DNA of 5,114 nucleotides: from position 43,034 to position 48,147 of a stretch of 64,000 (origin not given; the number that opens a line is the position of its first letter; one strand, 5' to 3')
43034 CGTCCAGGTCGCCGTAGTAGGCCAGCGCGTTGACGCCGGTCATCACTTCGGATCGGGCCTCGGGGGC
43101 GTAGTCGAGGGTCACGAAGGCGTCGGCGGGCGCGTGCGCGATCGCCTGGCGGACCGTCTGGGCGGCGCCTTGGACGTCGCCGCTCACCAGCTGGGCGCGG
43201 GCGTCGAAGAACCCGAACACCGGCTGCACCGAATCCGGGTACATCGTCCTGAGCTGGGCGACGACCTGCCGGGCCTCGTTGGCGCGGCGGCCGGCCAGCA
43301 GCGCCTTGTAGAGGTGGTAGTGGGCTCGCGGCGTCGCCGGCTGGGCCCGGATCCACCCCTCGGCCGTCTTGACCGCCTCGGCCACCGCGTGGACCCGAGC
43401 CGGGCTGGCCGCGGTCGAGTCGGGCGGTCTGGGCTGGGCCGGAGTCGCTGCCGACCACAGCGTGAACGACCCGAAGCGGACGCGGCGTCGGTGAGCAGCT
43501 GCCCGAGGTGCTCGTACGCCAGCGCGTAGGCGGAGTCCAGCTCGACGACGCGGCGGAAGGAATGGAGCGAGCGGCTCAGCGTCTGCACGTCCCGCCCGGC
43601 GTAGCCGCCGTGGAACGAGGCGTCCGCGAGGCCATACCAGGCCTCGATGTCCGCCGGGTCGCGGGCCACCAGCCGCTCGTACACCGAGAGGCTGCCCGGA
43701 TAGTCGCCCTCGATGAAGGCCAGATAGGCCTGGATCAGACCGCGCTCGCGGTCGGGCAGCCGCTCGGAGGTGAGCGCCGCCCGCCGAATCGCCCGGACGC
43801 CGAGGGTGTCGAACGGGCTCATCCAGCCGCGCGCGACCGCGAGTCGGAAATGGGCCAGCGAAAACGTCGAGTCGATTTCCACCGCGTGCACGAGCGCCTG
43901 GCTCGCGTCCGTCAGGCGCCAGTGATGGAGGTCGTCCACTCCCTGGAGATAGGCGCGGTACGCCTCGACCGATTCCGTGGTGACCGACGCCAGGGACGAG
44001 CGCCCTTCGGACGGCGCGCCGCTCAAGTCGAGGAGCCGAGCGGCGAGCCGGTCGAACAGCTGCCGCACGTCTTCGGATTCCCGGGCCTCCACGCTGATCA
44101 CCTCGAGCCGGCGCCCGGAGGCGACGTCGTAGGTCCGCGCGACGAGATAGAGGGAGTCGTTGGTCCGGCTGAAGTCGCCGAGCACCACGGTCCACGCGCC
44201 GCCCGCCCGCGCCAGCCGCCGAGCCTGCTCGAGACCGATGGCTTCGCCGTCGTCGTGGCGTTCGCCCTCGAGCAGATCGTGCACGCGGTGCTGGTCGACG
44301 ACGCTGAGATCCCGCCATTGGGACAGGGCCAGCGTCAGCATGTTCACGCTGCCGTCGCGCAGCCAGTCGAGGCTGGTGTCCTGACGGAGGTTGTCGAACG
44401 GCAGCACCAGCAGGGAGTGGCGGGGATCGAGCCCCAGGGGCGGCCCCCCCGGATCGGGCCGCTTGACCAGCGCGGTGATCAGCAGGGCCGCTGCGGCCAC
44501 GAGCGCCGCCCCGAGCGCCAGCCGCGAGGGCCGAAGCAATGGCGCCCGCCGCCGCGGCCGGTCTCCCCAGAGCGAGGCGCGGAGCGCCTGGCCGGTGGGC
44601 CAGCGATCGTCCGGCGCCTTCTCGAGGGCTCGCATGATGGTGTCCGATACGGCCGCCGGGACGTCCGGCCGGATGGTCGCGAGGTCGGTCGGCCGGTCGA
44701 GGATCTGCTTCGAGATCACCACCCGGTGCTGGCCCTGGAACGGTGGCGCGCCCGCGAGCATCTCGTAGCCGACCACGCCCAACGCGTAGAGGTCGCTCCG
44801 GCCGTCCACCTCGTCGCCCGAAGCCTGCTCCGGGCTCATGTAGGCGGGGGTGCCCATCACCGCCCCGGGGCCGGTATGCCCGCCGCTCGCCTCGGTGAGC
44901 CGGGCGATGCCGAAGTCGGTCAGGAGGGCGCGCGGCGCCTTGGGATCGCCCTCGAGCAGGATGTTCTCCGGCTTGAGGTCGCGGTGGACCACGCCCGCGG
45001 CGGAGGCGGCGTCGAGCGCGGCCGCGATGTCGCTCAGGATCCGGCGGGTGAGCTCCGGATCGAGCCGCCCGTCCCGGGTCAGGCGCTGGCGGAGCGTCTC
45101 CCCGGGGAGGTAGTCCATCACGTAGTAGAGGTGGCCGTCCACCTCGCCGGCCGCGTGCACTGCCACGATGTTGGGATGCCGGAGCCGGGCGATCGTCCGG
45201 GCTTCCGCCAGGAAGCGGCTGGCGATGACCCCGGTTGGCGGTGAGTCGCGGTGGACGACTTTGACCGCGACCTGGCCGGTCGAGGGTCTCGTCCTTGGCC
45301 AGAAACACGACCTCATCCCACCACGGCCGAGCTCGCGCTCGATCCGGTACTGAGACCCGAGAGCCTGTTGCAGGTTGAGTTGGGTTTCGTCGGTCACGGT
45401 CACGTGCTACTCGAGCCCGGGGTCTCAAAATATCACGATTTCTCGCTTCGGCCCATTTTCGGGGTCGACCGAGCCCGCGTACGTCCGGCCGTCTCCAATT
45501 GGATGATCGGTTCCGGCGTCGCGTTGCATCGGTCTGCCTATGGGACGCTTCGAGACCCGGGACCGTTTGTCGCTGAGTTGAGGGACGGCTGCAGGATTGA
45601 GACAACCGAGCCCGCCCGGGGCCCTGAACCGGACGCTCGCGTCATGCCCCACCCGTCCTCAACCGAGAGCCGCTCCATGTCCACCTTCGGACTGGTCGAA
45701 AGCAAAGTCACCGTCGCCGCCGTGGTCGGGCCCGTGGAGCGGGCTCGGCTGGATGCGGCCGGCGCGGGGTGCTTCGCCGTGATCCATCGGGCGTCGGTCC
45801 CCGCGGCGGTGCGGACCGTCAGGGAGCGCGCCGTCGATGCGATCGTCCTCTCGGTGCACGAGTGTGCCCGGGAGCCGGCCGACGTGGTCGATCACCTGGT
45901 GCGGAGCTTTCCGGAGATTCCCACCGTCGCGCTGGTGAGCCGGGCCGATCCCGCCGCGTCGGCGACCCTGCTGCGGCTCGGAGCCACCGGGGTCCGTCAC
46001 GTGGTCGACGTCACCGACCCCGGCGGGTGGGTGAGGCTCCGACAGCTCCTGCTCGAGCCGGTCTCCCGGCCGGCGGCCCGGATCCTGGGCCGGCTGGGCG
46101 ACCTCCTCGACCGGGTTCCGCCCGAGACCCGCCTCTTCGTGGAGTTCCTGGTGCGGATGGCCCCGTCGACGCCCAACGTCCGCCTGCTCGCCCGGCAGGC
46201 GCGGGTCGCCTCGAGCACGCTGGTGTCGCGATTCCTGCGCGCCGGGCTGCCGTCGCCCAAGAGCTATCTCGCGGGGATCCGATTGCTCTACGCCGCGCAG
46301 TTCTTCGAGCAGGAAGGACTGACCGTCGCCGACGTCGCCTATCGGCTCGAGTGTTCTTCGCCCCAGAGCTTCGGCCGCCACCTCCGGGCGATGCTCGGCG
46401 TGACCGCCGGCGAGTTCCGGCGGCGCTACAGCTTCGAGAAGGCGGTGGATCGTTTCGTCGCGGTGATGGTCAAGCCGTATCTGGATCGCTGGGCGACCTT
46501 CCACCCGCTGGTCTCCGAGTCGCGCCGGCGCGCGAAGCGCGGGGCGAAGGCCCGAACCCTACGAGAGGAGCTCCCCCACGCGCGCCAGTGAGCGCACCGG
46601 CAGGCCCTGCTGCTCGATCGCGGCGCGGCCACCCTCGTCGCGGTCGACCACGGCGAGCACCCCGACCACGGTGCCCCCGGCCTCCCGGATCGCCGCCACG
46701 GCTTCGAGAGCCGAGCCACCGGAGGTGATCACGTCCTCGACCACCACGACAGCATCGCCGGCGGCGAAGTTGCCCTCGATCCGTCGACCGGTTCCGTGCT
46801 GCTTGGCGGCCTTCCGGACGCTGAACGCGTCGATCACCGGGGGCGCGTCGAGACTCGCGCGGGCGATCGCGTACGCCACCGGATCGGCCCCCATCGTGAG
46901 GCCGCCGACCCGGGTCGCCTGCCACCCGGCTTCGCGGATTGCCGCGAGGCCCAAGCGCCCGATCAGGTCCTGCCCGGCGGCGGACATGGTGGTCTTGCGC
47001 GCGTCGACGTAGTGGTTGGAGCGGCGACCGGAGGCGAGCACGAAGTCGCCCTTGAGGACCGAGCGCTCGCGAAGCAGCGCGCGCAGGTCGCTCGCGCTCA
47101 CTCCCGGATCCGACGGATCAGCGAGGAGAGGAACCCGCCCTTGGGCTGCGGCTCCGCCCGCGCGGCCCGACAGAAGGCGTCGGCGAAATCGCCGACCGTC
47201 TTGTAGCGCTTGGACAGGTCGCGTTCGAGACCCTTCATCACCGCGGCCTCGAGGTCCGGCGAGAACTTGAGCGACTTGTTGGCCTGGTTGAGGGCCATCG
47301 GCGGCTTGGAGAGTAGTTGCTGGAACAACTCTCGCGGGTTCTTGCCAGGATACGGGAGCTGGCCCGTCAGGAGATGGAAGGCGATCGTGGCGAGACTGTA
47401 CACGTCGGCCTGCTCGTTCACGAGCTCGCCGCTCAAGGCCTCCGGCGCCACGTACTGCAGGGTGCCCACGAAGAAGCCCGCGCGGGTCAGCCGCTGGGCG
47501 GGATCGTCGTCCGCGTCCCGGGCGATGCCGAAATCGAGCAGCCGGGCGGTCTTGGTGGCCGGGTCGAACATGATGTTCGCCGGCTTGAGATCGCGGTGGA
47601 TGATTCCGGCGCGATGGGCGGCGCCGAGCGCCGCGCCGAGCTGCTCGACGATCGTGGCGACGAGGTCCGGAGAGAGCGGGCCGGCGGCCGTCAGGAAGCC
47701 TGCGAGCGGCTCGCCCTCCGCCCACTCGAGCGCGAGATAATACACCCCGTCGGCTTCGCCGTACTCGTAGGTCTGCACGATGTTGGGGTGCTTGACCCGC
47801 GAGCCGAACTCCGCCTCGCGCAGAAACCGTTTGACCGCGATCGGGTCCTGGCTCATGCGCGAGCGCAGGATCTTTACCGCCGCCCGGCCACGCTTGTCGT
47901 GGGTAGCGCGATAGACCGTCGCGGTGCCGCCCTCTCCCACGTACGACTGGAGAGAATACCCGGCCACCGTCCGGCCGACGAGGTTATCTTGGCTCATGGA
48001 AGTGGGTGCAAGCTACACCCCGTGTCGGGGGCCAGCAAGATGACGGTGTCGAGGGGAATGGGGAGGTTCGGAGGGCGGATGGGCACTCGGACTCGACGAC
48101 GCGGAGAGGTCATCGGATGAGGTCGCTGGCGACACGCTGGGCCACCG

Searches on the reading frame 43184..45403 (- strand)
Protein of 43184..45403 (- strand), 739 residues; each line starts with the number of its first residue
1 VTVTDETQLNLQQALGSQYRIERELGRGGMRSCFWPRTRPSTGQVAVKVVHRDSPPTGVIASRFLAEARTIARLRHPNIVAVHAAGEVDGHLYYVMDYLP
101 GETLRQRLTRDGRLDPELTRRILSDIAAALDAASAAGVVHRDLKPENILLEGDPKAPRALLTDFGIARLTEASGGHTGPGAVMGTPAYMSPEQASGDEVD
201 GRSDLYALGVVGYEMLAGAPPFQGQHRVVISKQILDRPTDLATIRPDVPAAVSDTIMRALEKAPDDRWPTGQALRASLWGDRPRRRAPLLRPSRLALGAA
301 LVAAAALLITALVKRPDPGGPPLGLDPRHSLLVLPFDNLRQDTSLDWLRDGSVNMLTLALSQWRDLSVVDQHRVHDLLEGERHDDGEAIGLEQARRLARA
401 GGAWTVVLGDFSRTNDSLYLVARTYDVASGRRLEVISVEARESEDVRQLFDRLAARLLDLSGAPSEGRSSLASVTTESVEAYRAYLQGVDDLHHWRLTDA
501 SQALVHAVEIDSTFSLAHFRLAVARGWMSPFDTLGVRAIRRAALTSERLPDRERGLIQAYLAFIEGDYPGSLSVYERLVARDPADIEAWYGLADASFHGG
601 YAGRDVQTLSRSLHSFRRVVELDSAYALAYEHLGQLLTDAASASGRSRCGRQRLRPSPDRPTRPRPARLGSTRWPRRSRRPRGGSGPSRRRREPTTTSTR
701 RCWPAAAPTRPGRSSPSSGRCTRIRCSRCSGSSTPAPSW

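Call 70: search_protein_families(library=pfam, proteins=[window:43184-45403:-], max_evalue=0.00001)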
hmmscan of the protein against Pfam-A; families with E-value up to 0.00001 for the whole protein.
window:43184-45403:- (739 aa): 4 families
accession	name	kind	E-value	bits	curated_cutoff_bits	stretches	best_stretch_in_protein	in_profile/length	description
PF00069.31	Pkinase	-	1.3e-42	146.5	31.7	1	19-275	1-259/263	Protein kinase domain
PF07714.23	PK_Tyr_Ser-Thr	-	4.5e-27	95.4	23.1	1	33-267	18-248/258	Protein tyrosine and serine/threonine kinase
PF13414.12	TPR_11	-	2.2e-09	37.3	26.8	0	563-595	5-37/42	TPR repeat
PF01636.29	APH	-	9.7e-08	32.5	23.2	0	114-154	146-185/239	Phosphotransferase enzyme family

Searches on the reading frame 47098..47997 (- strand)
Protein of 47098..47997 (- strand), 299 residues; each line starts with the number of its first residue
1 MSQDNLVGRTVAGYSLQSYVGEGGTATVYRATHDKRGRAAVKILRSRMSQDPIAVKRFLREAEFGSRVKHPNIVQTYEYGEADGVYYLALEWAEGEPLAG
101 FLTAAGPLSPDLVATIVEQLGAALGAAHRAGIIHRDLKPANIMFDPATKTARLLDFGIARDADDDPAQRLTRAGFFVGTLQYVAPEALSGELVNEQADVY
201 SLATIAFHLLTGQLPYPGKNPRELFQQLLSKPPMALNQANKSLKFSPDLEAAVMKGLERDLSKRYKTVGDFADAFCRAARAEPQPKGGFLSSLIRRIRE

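Call 70: search_protein_families(library=pfam, proteins=[window:47098-47997:-], max_evalue=0.00001)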
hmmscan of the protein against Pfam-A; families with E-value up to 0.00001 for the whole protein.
window:47098-47997:- (299 aa): 4 families
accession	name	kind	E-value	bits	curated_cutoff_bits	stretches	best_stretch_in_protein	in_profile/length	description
PF00069.31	Pkinase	-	9.7e-48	163.3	31.7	1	14-265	1-252/263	Protein kinase domain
PF07714.23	PK_Tyr_Ser-Thr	-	1.3e-27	97.2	23.1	1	16-237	3-226/258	Protein tyrosine and serine/threonine kinase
PF01636.29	APH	-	5.8e-11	43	23.2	0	21-130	6-110/239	Phosphotransferase enzyme family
PF03109.22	ABC1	-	2e-06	27.6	22.9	0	86-171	143-226/244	ABC1 atypical kinase-like domain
